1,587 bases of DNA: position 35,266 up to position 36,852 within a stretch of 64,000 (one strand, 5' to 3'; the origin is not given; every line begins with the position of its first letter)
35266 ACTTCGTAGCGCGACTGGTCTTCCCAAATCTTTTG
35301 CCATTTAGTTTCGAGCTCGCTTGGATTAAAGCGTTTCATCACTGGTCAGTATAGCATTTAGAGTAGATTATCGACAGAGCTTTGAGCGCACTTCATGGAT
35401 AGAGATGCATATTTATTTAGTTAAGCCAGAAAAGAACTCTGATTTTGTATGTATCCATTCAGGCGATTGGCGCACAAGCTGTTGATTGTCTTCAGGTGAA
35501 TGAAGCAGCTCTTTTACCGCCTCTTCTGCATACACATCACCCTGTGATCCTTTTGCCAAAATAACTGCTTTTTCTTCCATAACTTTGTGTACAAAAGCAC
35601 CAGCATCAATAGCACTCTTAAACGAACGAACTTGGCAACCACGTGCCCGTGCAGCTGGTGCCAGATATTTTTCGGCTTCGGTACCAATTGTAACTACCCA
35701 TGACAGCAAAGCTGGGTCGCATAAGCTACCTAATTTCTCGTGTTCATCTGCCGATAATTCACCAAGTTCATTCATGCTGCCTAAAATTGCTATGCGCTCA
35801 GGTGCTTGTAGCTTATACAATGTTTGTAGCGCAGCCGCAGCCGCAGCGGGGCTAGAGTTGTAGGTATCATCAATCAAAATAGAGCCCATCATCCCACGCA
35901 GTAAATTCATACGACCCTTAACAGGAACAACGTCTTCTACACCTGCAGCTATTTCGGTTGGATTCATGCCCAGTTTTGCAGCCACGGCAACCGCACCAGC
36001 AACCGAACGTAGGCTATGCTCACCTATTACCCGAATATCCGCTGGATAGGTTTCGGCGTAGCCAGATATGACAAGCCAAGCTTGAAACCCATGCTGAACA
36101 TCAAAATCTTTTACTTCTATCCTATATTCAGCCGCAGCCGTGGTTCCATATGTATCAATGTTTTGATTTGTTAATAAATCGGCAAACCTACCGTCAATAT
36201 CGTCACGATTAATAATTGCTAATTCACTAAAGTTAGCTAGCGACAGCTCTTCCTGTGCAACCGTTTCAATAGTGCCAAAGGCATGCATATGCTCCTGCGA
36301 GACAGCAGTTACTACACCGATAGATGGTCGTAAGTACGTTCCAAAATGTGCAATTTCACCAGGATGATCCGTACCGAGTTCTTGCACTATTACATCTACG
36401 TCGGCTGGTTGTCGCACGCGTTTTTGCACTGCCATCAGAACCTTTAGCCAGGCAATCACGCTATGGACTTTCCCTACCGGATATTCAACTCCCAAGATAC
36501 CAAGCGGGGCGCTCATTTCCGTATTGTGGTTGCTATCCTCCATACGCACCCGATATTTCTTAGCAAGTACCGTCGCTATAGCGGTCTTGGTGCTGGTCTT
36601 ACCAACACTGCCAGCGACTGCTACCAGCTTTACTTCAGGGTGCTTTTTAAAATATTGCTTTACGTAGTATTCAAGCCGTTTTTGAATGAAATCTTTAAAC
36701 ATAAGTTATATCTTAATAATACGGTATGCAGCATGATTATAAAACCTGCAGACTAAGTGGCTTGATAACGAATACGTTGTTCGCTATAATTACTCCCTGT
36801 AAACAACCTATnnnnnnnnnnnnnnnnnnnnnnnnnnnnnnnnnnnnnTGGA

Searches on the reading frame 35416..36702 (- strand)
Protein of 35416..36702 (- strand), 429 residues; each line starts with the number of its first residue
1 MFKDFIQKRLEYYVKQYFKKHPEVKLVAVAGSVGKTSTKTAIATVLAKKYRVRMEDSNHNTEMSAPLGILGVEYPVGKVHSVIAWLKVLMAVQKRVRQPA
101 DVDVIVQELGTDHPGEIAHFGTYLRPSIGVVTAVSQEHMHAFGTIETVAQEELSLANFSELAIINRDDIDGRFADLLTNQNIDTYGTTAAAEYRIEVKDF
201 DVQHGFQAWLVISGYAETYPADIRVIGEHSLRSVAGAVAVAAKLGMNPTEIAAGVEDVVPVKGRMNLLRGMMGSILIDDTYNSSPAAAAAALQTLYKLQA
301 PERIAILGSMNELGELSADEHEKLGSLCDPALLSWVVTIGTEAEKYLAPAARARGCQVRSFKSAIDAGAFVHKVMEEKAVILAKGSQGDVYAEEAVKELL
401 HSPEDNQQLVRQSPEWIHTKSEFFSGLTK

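Call 36: find_homologous_proteins(query=window:35416-36702:-, max_evalue=1e-80)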
Query window:35416-36702:- (429 aa): 3316 proteins with E <= 1e-80 among 8000 candidates; the best 120 are listed.
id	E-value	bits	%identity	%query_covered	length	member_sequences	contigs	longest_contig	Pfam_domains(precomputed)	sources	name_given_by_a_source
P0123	6.7e-280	946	100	100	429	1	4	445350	PF02875.27,PF08245.19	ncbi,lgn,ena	-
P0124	1.9e-233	793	83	100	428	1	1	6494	PF02875.27,PF08245.19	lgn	-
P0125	2.5e-233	792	83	100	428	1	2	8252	PF02875.27,PF08245.19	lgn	-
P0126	3.0e-232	789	82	100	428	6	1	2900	PF02875.27,PF08245.19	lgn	-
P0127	3.2e-220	749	77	100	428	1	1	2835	PF02875.27,PF08245.19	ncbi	-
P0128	3.5e-220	749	78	100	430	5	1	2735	PF02875.27,PF08245.19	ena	-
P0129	8.9e-220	748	78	100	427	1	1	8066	PF02875.27,PF08245.19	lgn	-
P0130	2.8e-219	746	78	99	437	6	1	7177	PF02875.27,PF08245.19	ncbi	-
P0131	4.5e-219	745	77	100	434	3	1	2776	PF02875.27,PF08245.19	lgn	-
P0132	2.9e-218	743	77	100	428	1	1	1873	PF02875.27,PF08245.19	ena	-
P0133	4.1e-218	742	77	100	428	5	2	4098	PF02875.27,PF08245.19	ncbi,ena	-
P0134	4.4e-218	742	76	100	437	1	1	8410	PF02875.27,PF08245.19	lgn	-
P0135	5.3e-218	742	77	100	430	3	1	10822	PF02875.27,PF08245.19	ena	-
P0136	6.2e-218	742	78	99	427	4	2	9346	PF02875.27,PF08245.19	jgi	jgi:UDP-N-acetylmuramoyl-tripeptide--D-alanyl-D-alanine ligase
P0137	2.3e-217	740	76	100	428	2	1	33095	PF02875.27,PF08245.19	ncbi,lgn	-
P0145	2.8e-215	733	77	100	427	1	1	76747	PF02875.27,PF08245.19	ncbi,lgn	-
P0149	1.2e-214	731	75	100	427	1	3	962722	PF02875.27,PF08245.19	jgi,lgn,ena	-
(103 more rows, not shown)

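Call 37: find_encoding_contigs(protein=P0145, flank=10000, max_places=1)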
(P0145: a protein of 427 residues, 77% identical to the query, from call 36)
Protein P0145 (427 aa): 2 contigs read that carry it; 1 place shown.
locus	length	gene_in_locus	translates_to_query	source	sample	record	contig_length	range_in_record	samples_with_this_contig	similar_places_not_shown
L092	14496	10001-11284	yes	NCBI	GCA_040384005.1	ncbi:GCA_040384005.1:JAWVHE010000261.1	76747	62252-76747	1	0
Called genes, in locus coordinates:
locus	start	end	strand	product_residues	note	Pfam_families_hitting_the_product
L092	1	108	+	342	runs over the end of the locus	PF01820:Dala_Dala_lig_N, PF07478:Dala_Dala_lig_C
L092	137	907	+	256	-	PF01145:Band_7, PF13421:Band_7_1 (weak)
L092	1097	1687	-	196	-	-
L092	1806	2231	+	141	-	PF08570:DUF1761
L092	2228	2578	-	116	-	PF02656:DUF202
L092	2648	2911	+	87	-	-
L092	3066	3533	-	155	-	PF00903:Glyoxalase, PF13669:Glyoxalase_4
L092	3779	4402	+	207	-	-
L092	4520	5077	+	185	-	-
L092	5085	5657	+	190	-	PF04203:Sortase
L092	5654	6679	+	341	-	-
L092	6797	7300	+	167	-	-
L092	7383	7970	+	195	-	-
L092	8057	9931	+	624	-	-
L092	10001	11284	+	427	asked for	PF08245:Mur_ligase_M, PF02875:Mur_ligase_C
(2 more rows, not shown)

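Call 38: find_encoding_contigs(protein=P0149, flank=10000, max_places=1)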
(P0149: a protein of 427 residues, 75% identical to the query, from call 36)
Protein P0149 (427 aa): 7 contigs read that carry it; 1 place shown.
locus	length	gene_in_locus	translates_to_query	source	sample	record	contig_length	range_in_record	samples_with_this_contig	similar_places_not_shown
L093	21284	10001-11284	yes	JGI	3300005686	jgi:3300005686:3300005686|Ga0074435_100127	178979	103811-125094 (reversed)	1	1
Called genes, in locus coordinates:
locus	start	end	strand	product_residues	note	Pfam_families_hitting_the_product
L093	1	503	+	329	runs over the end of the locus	PF07963:N_methyl, PF00041:fn3 (weak)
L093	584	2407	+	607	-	PF00009:GTP_EFTU, PF01926:MMR_HSR1 (weak), PF03144:GTP_EFTU_D2, PF22042:EF-G_D2 (weak), PF00679:EFG_C, PF21018:BipA_C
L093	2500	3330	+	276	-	PF02535:Zip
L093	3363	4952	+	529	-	PF01204:Trehalase, PF22422:MGH1-like_GH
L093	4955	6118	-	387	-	PF05496:RuvB_N, PF05673:DUF815 (faint), PF13191:AAA_16 (faint), PF13401:AAA_22 (faint), PF20720:nSTAND3 (faint), PF00004:AAA, PF16193:AAA_assoc_2, PF12002:MgsA_C, +2 more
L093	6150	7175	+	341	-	PF01820:Dala_Dala_lig_N, PF07478:Dala_Dala_lig_C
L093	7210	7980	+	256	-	PF01145:Band_7, PF13421:Band_7_1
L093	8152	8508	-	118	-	PF02656:DUF202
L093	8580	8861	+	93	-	-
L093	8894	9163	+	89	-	PF10041:DUF2277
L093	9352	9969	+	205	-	-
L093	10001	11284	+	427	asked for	PF08245:Mur_ligase_M, PF02875:Mur_ligase_C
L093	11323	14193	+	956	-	PF00133:tRNA-synt_1, PF09334:tRNA-synt_1g, PF13603:tRNA-synt_1_2, PF00293:NUDIX, PF00133:tRNA-synt_1, PF09334:tRNA-synt_1g, PF08264:Anticodon_1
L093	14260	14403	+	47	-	-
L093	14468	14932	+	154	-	PF01029:NusB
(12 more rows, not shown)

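Call 39: find_encoding_contigs(protein=P0125, flank=10000, max_places=2)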
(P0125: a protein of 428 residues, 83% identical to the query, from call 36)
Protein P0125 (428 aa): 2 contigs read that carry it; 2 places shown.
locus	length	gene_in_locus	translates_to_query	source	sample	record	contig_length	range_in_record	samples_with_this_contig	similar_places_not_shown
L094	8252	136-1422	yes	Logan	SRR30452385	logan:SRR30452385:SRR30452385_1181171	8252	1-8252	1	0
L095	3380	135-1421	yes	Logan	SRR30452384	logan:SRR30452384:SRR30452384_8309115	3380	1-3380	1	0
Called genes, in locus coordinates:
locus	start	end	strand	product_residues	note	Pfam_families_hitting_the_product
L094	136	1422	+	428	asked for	PF08245:Mur_ligase_M, PF02875:Mur_ligase_C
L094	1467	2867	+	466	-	-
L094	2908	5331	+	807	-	PF00133:tRNA-synt_1, PF01406:tRNA-synt_1e (faint), PF09334:tRNA-synt_1g, PF13603:tRNA-synt_1_2, PF00133:tRNA-synt_1, PF09334:tRNA-synt_1g, PF08264:Anticodon_1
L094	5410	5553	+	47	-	-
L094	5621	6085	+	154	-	PF01029:NusB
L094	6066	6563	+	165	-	PF00293:NUDIX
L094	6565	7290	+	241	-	PF22935:RM44_endonuclase, PF14622:Ribonucleas_3_3, PF00636:Ribonuclease_3, PF00035:dsrm, PF22892:DSRM_MRPL44 (weak)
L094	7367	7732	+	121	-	PF00886:Ribosomal_S16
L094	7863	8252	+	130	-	?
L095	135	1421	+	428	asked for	PF08245:Mur_ligase_M, PF02875:Mur_ligase_C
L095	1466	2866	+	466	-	-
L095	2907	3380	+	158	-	?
